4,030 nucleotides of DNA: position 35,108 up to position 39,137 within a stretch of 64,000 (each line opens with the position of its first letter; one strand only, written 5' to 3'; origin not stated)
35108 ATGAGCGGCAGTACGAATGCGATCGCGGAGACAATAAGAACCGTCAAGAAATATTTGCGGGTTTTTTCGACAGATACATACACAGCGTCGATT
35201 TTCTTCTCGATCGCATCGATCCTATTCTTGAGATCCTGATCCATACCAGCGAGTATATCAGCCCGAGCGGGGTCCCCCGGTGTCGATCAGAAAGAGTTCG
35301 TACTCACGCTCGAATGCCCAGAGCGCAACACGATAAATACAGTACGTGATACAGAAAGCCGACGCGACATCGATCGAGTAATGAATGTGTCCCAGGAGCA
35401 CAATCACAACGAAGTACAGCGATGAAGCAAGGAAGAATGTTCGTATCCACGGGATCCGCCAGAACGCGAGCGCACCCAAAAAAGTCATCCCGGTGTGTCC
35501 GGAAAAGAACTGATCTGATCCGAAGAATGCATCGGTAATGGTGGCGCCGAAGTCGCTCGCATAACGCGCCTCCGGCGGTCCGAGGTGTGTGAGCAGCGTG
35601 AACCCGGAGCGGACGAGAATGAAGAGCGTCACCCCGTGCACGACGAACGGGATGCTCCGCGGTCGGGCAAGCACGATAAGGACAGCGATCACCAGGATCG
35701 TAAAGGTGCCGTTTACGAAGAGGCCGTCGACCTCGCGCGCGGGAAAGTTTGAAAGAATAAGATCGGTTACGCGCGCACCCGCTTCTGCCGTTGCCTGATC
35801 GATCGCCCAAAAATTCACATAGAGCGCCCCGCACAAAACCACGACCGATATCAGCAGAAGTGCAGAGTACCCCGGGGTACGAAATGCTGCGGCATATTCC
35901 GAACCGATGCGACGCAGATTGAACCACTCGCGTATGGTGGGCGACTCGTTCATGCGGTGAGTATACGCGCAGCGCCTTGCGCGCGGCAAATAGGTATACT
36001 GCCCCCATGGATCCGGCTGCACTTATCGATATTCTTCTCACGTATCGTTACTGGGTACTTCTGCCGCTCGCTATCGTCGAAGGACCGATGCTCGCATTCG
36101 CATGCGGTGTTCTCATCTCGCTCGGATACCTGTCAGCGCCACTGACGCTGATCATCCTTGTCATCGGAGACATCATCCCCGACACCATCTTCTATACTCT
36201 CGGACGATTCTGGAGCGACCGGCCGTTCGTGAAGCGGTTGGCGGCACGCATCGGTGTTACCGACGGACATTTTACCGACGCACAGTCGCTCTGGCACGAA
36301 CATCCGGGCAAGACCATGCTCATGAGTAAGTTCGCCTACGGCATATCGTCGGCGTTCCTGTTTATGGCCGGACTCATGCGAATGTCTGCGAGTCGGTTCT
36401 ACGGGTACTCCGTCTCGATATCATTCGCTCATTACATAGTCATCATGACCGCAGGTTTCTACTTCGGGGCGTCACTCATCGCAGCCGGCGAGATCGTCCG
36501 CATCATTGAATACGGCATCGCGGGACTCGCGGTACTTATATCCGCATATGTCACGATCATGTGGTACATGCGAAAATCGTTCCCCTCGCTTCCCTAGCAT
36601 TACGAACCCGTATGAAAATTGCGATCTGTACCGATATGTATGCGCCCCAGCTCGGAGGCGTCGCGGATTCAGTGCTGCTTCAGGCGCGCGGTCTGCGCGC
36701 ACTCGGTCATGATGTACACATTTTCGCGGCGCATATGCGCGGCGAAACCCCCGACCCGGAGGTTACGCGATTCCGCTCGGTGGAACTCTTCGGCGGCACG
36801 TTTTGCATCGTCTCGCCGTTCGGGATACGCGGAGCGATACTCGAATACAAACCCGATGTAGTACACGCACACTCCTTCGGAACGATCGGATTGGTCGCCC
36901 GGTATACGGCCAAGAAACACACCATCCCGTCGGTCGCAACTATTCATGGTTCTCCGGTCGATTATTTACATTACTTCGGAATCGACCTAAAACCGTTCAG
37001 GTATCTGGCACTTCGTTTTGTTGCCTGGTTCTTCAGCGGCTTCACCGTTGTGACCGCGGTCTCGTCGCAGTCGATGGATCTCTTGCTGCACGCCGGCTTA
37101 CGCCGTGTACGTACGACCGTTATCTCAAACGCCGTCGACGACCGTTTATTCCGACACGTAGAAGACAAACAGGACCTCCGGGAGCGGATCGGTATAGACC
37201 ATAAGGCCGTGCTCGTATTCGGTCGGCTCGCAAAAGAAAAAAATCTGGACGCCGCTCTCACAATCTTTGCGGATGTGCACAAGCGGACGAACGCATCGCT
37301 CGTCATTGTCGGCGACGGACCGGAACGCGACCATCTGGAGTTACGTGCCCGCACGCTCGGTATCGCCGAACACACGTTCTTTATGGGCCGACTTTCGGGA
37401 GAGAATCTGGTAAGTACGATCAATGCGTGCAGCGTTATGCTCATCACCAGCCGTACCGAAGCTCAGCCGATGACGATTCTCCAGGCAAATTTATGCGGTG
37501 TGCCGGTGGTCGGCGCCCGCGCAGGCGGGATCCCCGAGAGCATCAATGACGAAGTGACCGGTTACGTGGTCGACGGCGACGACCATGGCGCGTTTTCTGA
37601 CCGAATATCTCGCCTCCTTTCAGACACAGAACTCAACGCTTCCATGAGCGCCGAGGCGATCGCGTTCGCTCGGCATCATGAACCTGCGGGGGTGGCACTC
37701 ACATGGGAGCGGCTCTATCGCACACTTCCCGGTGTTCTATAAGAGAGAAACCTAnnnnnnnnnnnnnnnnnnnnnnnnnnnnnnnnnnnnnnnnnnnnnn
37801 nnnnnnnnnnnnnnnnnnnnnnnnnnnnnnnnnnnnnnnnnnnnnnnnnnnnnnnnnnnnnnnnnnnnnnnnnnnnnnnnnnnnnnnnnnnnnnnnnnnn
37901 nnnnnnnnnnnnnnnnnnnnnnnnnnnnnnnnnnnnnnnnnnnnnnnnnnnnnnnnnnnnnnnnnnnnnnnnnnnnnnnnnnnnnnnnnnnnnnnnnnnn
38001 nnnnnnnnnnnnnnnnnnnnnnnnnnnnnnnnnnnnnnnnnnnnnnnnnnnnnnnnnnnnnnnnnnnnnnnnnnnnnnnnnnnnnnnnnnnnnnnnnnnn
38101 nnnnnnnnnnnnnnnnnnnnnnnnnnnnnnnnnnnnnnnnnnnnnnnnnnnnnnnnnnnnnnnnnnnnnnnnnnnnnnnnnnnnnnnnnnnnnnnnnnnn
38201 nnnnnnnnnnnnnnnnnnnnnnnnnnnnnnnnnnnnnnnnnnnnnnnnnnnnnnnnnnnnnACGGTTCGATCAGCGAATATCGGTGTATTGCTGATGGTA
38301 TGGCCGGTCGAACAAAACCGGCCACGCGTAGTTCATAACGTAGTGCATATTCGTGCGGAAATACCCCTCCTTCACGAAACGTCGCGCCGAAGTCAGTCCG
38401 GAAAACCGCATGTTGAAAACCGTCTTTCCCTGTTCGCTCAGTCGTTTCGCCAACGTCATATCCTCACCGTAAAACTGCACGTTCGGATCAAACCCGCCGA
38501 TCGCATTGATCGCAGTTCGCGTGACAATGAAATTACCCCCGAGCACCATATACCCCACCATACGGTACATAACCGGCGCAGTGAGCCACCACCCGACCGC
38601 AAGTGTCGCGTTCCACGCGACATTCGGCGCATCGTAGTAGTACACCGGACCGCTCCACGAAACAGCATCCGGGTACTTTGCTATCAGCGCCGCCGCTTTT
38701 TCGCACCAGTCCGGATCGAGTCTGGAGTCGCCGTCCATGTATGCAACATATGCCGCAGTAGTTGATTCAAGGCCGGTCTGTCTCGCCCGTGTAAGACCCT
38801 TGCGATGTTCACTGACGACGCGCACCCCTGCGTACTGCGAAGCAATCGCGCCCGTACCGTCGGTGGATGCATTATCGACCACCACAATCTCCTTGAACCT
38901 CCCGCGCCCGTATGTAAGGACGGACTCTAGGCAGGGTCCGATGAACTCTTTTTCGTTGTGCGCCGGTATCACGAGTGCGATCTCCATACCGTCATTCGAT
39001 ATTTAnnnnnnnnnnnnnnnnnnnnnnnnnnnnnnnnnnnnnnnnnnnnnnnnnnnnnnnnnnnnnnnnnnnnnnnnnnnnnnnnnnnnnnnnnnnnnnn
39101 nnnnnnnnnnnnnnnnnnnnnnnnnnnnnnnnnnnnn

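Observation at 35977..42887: Envelope glycoconjugate cluster centred on an 831-aa FAD-oxidase fusion with an uncharacterised C-terminal domain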

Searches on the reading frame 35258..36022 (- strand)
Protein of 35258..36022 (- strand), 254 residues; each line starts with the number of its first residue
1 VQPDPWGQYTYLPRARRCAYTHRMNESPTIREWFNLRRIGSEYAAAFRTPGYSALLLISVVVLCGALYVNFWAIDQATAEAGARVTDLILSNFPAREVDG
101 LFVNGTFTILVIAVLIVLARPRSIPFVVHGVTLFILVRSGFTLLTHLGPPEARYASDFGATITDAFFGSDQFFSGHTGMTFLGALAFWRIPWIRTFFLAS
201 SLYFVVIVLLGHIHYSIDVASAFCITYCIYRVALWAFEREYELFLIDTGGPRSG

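Call 3: search_protein_families(library=pfam, proteins=[window:35258-36022:-], max_evalue=0.01)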
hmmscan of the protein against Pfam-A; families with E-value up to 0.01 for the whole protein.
window:35258-36022:- (254 aa): 2 families
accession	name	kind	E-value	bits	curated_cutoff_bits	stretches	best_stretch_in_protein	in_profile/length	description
PF14360.12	PAP2_C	-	1.9e-06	28.8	27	1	170-230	4-69/74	PAP2 superfamily C-terminal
PF14378.12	PAP2_3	-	0.0092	16.2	27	1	106-230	66-188/190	PAP2 superfamily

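Call 5: search_protein_families(library=ncbifam, proteins=[window:35258-36022:-], max_evalue=0.01)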
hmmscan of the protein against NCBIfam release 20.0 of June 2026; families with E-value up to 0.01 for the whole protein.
window:35258-36022:- (254 aa): 0 families

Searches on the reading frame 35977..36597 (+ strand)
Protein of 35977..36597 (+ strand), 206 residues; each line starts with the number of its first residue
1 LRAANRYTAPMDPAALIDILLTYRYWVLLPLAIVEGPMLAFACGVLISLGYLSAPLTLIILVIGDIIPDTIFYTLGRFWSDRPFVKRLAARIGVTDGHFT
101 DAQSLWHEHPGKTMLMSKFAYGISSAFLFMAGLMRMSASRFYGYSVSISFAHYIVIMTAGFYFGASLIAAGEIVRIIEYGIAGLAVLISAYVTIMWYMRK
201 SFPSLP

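Call 3: search_protein_families(library=pfam, proteins=[window:35977-36597:+], max_evalue=0.01)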
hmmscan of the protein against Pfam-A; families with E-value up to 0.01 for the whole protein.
window:35977-36597:+ (206 aa): 0 families

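Call 5: search_protein_families(library=ncbifam, proteins=[window:35977-36597:+], max_evalue=0.01)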
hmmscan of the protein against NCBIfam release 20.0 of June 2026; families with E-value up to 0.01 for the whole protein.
window:35977-36597:+ (206 aa): 2 families
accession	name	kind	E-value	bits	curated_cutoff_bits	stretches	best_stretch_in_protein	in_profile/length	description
NF008102.0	PRK10847.1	equivalog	3.7e-11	43.2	236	1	32-186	47-200/219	DedA family protein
NF052604.1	UndecprPTUtpABac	equivalog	1.1e-06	28.8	250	1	38-198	34-193/198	undecaprenyl phosphate transporter UptA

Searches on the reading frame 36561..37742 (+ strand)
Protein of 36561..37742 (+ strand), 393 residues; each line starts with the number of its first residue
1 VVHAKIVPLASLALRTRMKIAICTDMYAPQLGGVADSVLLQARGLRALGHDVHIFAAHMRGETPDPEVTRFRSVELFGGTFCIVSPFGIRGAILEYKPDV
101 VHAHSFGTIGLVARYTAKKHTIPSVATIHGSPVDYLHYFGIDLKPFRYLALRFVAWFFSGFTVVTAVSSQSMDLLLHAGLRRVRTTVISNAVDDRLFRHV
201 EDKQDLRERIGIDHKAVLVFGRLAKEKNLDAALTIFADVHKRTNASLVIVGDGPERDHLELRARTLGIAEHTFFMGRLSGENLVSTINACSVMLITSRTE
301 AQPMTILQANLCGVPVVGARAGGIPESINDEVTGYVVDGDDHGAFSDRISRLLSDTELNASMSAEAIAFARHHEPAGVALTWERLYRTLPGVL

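Call 3: search_protein_families(library=pfam, proteins=[window:36561-37742:+], max_evalue=0.01)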
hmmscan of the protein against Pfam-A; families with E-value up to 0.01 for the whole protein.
window:36561-37742:+ (393 aa): 8 families
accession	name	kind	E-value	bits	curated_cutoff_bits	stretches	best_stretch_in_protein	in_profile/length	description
PF00534.26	Glycos_transf_1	-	3.6e-37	128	26.4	1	204-366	3-169/172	Glycosyl transferases group 1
PF13692.12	Glyco_trans_1_4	-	1.7e-30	106.6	27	1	215-355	2-142/142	Glycosyl transferases group 1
PF13439.12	Glyco_transf_4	-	1.4e-29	103.8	28.5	1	32-194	2-168/170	Glycosyltransferase Family 4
PF13579.12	Glyco_trans_4_4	-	8.3e-24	85.2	29.7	1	32-190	1-157/158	Glycosyl transferase 4-like domain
PF20706.3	GT4-conflict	-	3.8e-09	36.4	26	1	211-357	194-359/385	Family 4 Glycosyltransferase in conflict systems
PF13477.12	Glyco_trans_4_2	-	1.1e-07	32.5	23.4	1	41-138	16-115/139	Glycosyl transferase 4-like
PF08323.17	Glyco_transf_5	-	4.5e-05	23.7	22.7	0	94-130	125-167/239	Starch synthase catalytic domain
PF13524.12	Glyco_trans_1_2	-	0.00021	21.7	25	1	246-376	16-136/144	Glycosyl transferase-like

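Call 5: search_protein_families(library=ncbifam, proteins=[window:36561-37742:+], max_evalue=0.01)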
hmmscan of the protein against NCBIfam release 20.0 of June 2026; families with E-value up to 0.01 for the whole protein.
window:36561-37742:+ (393 aa): 41 families (the best 25 are shown)
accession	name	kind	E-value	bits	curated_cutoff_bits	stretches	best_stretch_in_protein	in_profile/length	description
TIGR03999.1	thiol_BshA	equivalog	6.2e-37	127.4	273.7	1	94-388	81-372/375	N-acetyl-alpha-D-glucosaminyl L-malate synthase BshA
NF049988.1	MGlcDAGSynMgs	equivalog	5.9e-28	98.3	400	1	18-368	1-366/398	alpha-monoglucosyldiacylglycerol synthase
TIGR03449.1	mycothiol_MshA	equivalog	6.9e-26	91.1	462.5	1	162-387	167-401/406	D-inositol-3-phosphate glycosyltransferase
TIGR03088.1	stp2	hypoth_equivalog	1.9e-25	89.7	409.05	1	96-370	80-353/374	TIGR03088 family PEP-CTERM/XrtA system glycosyltransferase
TIGR04063.1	stp3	hypoth_equivalog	8.6e-23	80.9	442.05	1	92-374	87-380/397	TIGR04063 family PEP-CTERM/XrtA system glycosyltransferase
TIGR02149.1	glgA_Coryne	subfamily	5.3e-22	78.5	302.4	1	18-359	1-359/391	glycogen synthase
NF053787.1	GlcN_PG_synth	equivalog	9.9e-21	74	480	1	18-367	1-338/361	N-acetylglucosaminyl phosphatidylglycerol synthase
NF047684.1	TeichurnBiosyTuaC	equivalog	3.5e-20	72.3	550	1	96-365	107-364/391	teichuronic acid biosynthesis protein TuaC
NF041010.1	glycosy_Agl16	equivalog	3.3e-19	69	575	1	161-389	134-351/352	glycosylation protein Agl16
NF041876.1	EPS_EpsE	equivalog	6.7e-19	68.4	400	1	184-366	187-372/389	exopolysaccharide biosynthesis GT4 family glycosyltransferase EpsE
NF007640.0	PRK10307.1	subfamily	1e-17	64.2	276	1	133-373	143-390/411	WcaI family glycosyltransferase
TIGR04157.1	glyco_rSAM_CFB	subfamily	1.2e-15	57.4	400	1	164-342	173-353/406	TIGR04157 family glycosyltransferase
NF050063.1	ProtGlycPglJ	equivalog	2.5e-15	56.6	500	1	170-374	155-351/363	N-acetylgalactosamine-N,N'-diacetylbacillosaminyl-diphospho-undecaprenol 4-alpha-N-acetylgalactosaminyltransferase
NF038298.1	EPS_HpsO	equivalog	1.5e-14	53.6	575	1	169-365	155-362/388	hormogonium polysaccharide biosynthesis glycosyltransferase HpsO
NF038229.1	Glyco4_Geo_Pelo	equivalog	1.6e-13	50.4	400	1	89-374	47-321/338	GPMC system family 4 glycosyltransferase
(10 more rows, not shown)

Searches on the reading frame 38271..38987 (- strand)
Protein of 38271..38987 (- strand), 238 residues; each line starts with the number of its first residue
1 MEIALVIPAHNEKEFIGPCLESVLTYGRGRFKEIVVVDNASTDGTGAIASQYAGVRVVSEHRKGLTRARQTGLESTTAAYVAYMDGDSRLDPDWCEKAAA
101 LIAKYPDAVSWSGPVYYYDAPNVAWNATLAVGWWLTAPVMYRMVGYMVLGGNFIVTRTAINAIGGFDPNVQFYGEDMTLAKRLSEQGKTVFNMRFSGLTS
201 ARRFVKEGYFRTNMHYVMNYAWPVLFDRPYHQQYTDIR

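Call 3: search_protein_families(library=pfam, proteins=[window:38271-38987:-], max_evalue=0.01)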
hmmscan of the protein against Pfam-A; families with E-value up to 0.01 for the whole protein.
window:38271-38987:- (238 aa): 7 families
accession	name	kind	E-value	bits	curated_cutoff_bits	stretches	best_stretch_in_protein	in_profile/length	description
PF00535.33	Glycos_transf_2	-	3.1e-30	105.7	23.3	1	5-137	2-141/168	Glycosyl transferase family 2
PF13632.12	Glyco_trans_2_3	-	2.5e-13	50.8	27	1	80-197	1-120/198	Glycosyl transferase family group 2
PF13641.12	Glyco_tranf_2_3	-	6.5e-12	46.4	27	1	3-188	3-199/230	Glycosyltransferase like family 2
PF10111.15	Glyco_tranf_2_2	-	4.7e-06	26.7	27.3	1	7-193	4-209/276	Glycosyltransferase like family 2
PF13704.12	Glyco_tranf_2_4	-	3e-05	24.9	27.5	1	11-80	2-66/98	Glycosyl transferase family 2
PF02709.20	Glyco_transf_7C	-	0.00012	22.1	23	1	141-195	12-67/78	N-terminal domain of galactosyltransferase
PF13506.12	Glyco_transf_21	-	0.00023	21.1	21.7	1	71-190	24-144/174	Glycosyl transferase family 21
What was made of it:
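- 38271..38987 (-): GT2 glycosyltransferase, same strand, 15 bp downstream of the fusion. A local neighbour, not part of the conserved module. PF00535 at 3.1e-30 (call 3).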

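Call 5: search_protein_families(library=ncbifam, proteins=[window:38271-38987:-], max_evalue=0.01)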
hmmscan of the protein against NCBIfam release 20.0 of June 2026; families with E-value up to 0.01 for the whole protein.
window:38271-38987:- (238 aa): 19 families
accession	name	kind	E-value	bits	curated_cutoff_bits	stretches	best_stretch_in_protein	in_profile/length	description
TIGR03965.1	mycofact_glyco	equivalog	2e-22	79.7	280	1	2-190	75-270/467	mycofactocin biosynthesis glycosyltransferase MftF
TIGR04283.1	glyco_like_mftF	equivalog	7.6e-22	78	182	1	3-217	1-202/221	TIGR04283 family arsenosugar biosynthesis glycosyltransferase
NF041875.1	EPS_EpsD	equivalog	2.9e-14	53.2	370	1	5-216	3-223/325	exopolysaccharide biosynthesis glycosyltransferase EpsD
NF038302.1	EPS_HpsE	equivalog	5.1e-14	52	300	1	2-115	2-124/307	hormogonium polysaccharide biosynthesis glycosyltransferase HpsE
NF007482.0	PRK10073.1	equivalog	1.7e-13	50.3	423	1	3-98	8-106/334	glycosyltransferase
TIGR03469.1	HpnB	hypoth_equivalog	1.4e-11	44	379.25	1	2-54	45-97/386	hopene-associated glycosyltransferase HpnB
TIGR04182.1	glyco_TIGR04182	equivalog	1.6e-11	44.1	325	1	3-96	2-91/293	S-layer glycoprotein N-glycosyltransferase AglJ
NF047683.1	TeichurnBiosyTuaG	equivalog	1.5e-10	41.1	400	1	3-112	8-121/252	teichuronic acid biosynthesis protein TuaG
NF045692.1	OglycostaseCruG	equivalog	4.8e-09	35.6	600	1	3-51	43-90/386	2'-O-glycosyltransferase CruG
NF010496.0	PRK13915.1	equivalog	5.5e-08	32.2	262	1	2-62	32-93/307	glucosyl-3-phosphoglycerate synthase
TIGR03937.1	PgaC_IcaA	equivalog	2.2e-07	30.2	422.3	1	2-93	46-141/407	poly-beta-1,6-N-acetyl-D-glucosamine synthase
NF058614.1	PPMAGASynPpgS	equivalog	7.1e-07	28.9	370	1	4-77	3-72/226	polyprenyl-phospho-N-acetylgalactosaminyl synthase PpgS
NF041394.1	GtaseAglG_Halo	equivalog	1.9e-06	27.4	440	1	4-113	4-117/304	glucosyl-dolichyl phosphate glucuronosyltransferase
NF041391.1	DPhHxTase_Halo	equivalog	1.9e-05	23.7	375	1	9-109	3-100/213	dolichyl-phosphate hexose transferase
TIGR04195.1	S_glycosyl_SunS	equivalog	2e-05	23.6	350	1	7-88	63-142/421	SunS family peptide S-glycosyltransferase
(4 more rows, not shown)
